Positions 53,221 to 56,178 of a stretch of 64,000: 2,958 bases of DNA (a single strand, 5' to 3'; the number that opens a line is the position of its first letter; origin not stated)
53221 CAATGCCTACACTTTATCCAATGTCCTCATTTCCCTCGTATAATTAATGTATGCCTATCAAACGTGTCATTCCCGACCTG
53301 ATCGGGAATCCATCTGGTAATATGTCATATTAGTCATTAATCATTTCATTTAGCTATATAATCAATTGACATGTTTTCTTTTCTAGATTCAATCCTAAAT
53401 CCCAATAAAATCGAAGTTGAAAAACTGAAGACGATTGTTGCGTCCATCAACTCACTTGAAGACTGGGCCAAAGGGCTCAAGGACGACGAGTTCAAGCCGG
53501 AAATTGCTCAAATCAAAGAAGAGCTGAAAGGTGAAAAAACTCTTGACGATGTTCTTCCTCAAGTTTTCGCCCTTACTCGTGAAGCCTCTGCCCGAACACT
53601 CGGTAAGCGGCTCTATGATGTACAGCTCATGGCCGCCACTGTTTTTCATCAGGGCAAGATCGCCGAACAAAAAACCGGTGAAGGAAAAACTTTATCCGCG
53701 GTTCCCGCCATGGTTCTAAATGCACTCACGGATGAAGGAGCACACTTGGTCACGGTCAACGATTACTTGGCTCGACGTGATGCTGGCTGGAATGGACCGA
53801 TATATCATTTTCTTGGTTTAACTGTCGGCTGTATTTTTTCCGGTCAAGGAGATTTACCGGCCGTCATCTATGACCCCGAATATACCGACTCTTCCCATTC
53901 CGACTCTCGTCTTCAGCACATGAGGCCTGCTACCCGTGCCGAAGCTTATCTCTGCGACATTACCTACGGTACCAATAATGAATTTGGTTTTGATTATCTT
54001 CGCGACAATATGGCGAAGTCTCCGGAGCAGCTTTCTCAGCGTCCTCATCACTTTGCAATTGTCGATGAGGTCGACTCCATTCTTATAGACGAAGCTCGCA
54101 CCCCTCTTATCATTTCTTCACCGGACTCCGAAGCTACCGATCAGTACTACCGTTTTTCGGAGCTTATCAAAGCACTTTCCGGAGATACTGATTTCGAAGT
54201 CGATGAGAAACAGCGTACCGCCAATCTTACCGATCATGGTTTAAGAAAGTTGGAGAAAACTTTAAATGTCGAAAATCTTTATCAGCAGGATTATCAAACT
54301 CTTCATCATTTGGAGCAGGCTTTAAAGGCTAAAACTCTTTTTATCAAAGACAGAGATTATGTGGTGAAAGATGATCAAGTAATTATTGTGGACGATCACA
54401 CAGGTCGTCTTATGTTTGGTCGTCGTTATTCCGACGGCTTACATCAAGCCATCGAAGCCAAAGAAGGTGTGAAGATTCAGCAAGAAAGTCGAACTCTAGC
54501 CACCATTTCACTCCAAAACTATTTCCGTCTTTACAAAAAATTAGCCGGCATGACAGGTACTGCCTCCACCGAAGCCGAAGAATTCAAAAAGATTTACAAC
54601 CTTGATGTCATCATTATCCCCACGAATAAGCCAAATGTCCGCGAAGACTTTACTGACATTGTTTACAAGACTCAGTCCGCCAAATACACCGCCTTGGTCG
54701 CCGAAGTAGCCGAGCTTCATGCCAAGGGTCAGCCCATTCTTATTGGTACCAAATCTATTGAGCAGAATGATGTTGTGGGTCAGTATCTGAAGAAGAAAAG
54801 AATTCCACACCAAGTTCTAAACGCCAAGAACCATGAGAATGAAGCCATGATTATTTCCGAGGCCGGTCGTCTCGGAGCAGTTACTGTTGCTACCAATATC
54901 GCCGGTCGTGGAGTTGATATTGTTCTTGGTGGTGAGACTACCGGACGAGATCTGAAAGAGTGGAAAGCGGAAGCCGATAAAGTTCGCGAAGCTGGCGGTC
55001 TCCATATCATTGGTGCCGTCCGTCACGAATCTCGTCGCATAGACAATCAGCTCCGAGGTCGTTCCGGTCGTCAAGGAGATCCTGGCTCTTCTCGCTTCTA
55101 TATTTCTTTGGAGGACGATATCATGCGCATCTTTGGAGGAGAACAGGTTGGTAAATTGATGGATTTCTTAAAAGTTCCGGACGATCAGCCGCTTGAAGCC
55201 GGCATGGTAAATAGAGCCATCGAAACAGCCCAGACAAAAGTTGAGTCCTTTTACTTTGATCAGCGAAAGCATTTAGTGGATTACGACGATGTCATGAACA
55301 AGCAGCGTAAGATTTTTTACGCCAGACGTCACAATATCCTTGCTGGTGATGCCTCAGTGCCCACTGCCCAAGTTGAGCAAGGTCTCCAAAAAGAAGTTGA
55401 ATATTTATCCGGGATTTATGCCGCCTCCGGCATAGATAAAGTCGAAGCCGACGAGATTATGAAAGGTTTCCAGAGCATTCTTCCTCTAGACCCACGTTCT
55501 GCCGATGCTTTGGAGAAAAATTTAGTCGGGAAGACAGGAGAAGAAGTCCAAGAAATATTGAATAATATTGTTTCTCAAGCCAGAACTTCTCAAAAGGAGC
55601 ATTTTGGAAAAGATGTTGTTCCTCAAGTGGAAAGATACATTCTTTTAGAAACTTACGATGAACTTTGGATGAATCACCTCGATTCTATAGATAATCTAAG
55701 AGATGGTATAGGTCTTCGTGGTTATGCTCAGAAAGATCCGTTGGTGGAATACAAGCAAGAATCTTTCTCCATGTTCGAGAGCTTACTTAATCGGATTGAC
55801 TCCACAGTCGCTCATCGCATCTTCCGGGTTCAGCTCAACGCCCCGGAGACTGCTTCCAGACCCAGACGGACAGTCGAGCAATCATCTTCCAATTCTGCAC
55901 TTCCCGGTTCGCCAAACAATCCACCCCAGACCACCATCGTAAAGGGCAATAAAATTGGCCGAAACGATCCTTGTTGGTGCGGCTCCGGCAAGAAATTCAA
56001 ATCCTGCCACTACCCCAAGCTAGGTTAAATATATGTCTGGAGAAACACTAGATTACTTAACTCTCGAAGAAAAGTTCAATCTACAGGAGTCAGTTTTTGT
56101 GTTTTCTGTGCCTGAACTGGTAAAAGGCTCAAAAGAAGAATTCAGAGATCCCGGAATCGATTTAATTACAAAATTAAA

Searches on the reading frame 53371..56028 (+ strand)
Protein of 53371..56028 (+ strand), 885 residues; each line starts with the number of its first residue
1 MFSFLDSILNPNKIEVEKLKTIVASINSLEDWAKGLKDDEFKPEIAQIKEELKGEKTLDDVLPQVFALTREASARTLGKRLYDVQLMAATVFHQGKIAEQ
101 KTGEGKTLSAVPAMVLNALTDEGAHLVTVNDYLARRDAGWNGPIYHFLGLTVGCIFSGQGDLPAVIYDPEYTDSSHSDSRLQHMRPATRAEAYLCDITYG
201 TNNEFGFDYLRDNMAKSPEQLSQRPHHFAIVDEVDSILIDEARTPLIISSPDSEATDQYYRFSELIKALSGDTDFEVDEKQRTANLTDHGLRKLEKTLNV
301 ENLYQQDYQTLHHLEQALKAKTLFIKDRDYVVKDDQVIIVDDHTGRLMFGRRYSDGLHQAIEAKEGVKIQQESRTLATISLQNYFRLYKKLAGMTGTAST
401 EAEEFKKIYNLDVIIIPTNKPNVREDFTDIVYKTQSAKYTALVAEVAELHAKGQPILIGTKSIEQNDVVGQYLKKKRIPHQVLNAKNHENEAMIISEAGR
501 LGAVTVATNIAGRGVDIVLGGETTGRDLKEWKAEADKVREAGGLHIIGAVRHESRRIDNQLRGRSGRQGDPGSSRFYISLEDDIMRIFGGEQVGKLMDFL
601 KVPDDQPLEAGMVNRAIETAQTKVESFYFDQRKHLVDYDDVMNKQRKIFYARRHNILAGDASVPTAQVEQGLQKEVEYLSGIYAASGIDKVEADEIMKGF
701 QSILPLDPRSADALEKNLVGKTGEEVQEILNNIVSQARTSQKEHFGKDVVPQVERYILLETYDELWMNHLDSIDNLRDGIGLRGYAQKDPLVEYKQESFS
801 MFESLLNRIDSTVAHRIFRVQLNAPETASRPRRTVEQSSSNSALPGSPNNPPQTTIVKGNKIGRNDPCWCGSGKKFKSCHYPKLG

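Call 79: search_protein_families(library=pfam, proteins=[window:53371-56028:+], max_evalue=0.00001)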
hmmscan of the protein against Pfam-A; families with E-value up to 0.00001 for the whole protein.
window:53371-56028:+ (885 aa): 5 families
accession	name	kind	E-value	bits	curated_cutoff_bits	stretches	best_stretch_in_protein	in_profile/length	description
PF07517.20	SecA_DEAD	-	1.4e-114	382.7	24.6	1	10-406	7-290/290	SecA DEAD-like domain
PF21090.3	P-loop_SecA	-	4.9e-77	258.6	27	1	421-605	1-205/205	SecA P-loop domain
PF07516.18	SecA_SW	-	7.2e-54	183.3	26.7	1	607-821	1-200/200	SecA Wing and Scaffold domain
PF01043.26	SecA_PP_bind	-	4.6e-40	137.1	23.5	1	255-362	2-110/110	SecA preprotein cross-linking domain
PF02810.21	SEC-C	-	1.1e-09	38.4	20.4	1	864-882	1-19/19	SEC-C motif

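Call 118: list_cluster_members(proteins=[window:53371-56028:+, window:6657-7856:+, window:5343-6638:+])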
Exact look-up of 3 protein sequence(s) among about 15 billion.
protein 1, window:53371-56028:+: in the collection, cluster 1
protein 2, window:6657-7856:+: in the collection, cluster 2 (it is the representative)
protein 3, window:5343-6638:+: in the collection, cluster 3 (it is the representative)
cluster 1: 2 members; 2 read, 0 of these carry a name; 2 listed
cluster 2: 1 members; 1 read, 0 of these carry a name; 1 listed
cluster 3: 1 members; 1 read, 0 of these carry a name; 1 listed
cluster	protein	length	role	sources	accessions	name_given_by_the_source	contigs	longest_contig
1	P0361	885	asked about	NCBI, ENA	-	-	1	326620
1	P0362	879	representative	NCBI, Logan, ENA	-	-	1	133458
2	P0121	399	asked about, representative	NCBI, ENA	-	-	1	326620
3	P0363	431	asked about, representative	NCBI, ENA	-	-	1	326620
